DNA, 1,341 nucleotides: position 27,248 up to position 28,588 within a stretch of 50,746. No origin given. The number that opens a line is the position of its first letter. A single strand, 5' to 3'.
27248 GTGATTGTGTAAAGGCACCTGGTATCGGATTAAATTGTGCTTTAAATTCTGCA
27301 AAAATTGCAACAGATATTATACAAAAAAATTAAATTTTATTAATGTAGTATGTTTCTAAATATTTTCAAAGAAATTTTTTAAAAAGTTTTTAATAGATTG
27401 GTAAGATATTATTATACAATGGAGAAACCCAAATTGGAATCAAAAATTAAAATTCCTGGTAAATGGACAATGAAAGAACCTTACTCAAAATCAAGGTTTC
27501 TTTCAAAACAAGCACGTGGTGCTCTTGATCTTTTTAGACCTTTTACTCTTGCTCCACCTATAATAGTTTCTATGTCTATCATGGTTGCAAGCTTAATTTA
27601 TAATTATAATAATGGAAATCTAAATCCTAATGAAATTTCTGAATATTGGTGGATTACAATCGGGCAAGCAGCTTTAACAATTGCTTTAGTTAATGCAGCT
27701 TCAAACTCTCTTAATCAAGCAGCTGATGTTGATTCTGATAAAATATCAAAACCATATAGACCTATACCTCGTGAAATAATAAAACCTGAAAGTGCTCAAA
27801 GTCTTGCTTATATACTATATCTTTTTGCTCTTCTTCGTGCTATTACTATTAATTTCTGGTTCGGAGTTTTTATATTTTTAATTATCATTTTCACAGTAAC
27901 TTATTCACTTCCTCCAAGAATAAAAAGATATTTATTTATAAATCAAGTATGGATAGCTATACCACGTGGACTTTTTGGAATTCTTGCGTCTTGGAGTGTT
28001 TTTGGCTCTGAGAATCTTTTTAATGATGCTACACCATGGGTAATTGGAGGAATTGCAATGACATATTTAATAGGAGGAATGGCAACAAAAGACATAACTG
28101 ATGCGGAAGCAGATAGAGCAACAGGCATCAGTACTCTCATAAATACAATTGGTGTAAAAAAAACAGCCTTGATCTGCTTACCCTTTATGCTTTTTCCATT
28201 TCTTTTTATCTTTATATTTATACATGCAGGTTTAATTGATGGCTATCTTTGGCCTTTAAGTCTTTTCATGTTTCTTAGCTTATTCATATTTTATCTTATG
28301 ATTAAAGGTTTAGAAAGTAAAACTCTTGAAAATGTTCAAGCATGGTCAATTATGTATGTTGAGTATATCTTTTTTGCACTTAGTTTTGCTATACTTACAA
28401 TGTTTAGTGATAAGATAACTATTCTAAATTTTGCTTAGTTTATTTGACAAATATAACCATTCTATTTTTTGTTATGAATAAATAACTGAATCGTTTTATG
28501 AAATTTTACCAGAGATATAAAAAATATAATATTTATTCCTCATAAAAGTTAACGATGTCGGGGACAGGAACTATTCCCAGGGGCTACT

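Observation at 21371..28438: Isoprenoid-tailoring island: three UbiA prenyltransferases, a GGR paralog, a CrtI-like flavoenzyme and a CrtC-like hydratase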

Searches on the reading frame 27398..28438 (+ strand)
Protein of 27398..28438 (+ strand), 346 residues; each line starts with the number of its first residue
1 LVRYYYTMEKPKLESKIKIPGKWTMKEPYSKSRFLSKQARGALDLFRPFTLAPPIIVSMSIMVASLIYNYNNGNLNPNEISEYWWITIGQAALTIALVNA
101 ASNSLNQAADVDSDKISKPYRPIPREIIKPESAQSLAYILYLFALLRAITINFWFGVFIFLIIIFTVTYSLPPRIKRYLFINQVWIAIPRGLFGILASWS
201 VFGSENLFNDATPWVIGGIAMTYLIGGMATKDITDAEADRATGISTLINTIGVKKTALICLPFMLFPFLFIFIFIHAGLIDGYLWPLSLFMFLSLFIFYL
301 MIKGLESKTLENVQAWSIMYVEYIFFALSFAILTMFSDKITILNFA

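Call 3: search_protein_families(library=pfam, proteins=[window:27398-28438:+], max_evalue=0.01)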
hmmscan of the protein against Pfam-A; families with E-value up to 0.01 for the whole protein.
window:27398-28438:+ (346 aa): 1 family
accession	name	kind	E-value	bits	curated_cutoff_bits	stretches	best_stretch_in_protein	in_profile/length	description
PF01040.23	UbiA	-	1.6e-32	113.2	34.2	1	85-307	19-237/250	UbiA prenyltransferase family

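Call 4: search_protein_families(library=ncbifam, proteins=[window:27398-28438:+], max_evalue=0.01)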
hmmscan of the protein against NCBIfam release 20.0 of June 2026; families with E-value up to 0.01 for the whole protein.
window:27398-28438:+ (346 aa): 16 families
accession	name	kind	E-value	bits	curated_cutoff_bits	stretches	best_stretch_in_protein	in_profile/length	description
NF009523.0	PRK12884.1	equivalog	2.2e-22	79.6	269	1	91-326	42-271/279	prenyltransferase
NF009521.0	PRK12882.1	equivalog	1.8e-18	66.8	296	1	38-307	4-252/280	geranylgeranylglycerol-phosphate geranylgeranyltransferase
NF009525.0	PRK12887.1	equivalog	4.5e-18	65.6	226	1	53-330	23-307/310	homogentisate phytyltransferase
TIGR01476.1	chlor_syn_BchG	subfamily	6.2e-16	58.7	212.3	1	42-266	3-216/283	(bacterio)chlorophyll synthase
NF005742.0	PRK07566.1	equivalog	1.2e-15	57.4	313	1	36-274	25-253/315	chlorophyll synthase ChlG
NF009522.0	PRK12883.1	equivalog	2e-14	53.7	353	1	93-317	44-259/279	geranylgeranylglycerol-phosphate geranylgeranyltransferase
NF009512.0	PRK12872.1-1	equivalog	7e-10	38.9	278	1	93-329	46-294/303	geranylgeranylglycerol-phosphate geranylgeranyltransferase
NF009513.0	PRK12872.1-3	equivalog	3.1e-09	36.8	288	1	76-318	43-277/293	prenyltransferase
NF035940.1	prenyl_rel_EboC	equivalog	2.4e-07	30.4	250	1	78-279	36-227/292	UbiA-like protein EboC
TIGR02056.1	ChlG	equivalog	2.8e-06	27.1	436.45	1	95-263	63-235/306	chlorophyll synthase ChlG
TIGR01473.1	cyoE_ctaB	equivalog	5.1e-06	26.4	210.3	1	84-328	33-277/281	heme o synthase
NF009058.0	PRK12392.1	subfamily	1.1e-05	24.6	494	1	100-296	66-260/333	bacteriochlorophyll c synthase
NF041586.1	MqnP_DT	exception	2.7e-05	24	430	1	81-282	34-222/277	menaquinone biosynthesis prenyltransferase MqnP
NF006088.0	PRK08238.1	equivalog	7e-05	21.7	351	1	85-187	226-328/482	UbiA family prenyltransferase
NF045897.1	SCO3242_trans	equivalog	0.00039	20.1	260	1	100-144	45-89/287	SCO3242 family prenyltransferase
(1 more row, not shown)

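Call 29: search_solved_structures(query=window:27398-28438:+, max_evalue=0.01)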
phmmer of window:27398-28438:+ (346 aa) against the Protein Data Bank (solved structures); distinct sequences matched with E-value up to 0.01: 3.
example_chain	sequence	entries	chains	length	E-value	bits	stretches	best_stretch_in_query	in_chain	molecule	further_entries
6m31_A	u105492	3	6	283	4.3e-06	29.5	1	95-316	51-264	Digeranylgeranylglyceryl phosphate synthase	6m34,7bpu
9sau_C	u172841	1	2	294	0.00011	24.8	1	96-279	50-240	Chlorophyll a synthase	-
9sas_C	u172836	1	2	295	0.00012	24.8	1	96-279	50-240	Chlorophyll a synthase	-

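Call 47: search_dna_similar(query=window:27398-28438:+, collection=plasmids, mode=protein, max_evalue=0.001, max_rows=25)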
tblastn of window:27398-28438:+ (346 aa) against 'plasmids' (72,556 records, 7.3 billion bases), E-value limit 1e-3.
Records with a match: 1; places in all: 1; records where one place covers at least 80% of the query: 0.
Best place of each record, by identity: <60% 1.
By first word of the organism name: Halalkalicoccus 1.
By predicted mobility (MOB-suite, as given by PLSDB): non-mobilizable 1.
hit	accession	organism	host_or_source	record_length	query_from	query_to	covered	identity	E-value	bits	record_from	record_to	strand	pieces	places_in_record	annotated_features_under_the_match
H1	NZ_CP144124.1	Halalkalicoccus sp. CGA53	cell culture,sediment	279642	91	256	48%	26.2%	7e-5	52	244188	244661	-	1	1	geranylgeranylglycerol-phosphate geranylgeranyltransferase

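Call 70: search_protein_representatives(protein=window:27398-28438:+)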
Query: 346 residues. Proteins with E-value up to 0.001 (for the whole library): 1507; up to 1e-10: 336; up to 1e-30: 56. The best 150 are listed.
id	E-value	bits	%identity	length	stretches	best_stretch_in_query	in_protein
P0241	9.5e-77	275.0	51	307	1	37-336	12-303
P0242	1.7e-57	211.7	65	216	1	18-183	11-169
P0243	7.4e-55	203.0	75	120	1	89-204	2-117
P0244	4.9e-52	193.7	39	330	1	25-333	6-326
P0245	1.4e-50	189.0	41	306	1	22-333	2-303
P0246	7.3e-50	186.6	40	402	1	35-331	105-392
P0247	1.1e-48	182.7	39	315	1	35-333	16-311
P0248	2.2e-47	178.4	36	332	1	26-336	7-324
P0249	6.8e-47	176.8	57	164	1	181-338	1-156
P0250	3.4e-46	174.5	39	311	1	22-332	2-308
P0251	9.2e-45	169.8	39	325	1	41-334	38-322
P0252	9.3e-43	163.2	36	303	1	22-332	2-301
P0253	2.2e-42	162.0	37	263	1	92-336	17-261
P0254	2.6e-42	161.8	36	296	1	38-336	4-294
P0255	1.1e-41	159.7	33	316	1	38-335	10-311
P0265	1.8e-38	149.2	33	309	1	23-331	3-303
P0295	9.5e-31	123.8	30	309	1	22-330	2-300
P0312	1.8e-28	116.3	30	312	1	22-329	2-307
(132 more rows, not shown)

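Call 72: search_protein_families(library=ncbifam, alignment_id=A3, max_evalue=1e-40)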
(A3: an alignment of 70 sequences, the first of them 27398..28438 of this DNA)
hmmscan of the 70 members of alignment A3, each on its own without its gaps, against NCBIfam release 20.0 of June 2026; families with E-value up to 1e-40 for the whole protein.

A. member 1, window:27398-28438:+ (346 aa): 0 families

B. families by the number of members that match (of 70 scanned): 1 family
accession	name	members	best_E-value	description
NF009523.0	PRK12884.1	1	3.5e-41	prenyltransferase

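Call 73: list_cluster_members(proteins=[P0241, P0244, P0245, P0247, P0250, P0254, P0255, P0265, P0295, P0312])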
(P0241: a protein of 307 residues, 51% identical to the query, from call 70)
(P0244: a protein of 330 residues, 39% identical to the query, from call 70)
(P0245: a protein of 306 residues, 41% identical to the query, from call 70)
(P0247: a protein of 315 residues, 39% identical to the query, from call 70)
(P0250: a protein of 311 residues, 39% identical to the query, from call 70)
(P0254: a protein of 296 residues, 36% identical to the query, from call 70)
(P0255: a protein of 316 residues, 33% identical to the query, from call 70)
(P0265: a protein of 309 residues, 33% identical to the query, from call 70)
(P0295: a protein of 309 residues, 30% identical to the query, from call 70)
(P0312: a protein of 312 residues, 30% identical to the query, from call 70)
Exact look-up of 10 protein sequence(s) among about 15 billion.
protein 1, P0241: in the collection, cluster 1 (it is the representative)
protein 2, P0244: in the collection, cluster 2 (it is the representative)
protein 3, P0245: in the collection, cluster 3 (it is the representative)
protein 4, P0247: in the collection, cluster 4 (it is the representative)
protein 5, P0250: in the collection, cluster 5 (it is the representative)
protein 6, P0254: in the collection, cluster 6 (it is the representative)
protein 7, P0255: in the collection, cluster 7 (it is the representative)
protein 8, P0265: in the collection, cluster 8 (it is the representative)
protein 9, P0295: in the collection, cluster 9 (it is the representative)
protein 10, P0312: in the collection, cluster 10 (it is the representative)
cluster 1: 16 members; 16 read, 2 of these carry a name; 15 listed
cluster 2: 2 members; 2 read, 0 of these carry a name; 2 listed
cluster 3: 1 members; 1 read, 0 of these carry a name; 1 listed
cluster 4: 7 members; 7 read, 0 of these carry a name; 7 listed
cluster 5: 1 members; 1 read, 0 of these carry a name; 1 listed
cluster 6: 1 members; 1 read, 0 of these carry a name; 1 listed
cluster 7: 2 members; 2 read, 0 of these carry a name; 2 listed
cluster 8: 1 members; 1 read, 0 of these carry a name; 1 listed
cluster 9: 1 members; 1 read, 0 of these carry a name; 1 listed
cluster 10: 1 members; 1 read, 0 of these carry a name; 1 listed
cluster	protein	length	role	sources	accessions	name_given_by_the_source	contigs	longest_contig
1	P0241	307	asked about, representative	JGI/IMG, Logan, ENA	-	-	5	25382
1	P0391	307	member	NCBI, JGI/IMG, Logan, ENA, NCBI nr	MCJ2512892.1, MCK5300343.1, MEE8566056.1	MAG: UbiA family prenyltransferase [Candidatus Thermoplasmatota archaeon] | UbiA family prenyltransferase [Candidatus Thermoplasmatota archaeon]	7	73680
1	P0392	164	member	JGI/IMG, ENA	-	4-hydroxybenzoate polyprenyltransferase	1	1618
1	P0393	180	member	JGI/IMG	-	-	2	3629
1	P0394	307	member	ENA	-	-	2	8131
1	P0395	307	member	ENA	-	-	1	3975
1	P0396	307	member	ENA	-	-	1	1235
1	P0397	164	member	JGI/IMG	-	-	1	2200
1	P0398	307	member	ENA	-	-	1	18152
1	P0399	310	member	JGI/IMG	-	-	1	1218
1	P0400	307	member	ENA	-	-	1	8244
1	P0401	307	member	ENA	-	-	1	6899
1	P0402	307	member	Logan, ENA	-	-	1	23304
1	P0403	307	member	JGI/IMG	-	-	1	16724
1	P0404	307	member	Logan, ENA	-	-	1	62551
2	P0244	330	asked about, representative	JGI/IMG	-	-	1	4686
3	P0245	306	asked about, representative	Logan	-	-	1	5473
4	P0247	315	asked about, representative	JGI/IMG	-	-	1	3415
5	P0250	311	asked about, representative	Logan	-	-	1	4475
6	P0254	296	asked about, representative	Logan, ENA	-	-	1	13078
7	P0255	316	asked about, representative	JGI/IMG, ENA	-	-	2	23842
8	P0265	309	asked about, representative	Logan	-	-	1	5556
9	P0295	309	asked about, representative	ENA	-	-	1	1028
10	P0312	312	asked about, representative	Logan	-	-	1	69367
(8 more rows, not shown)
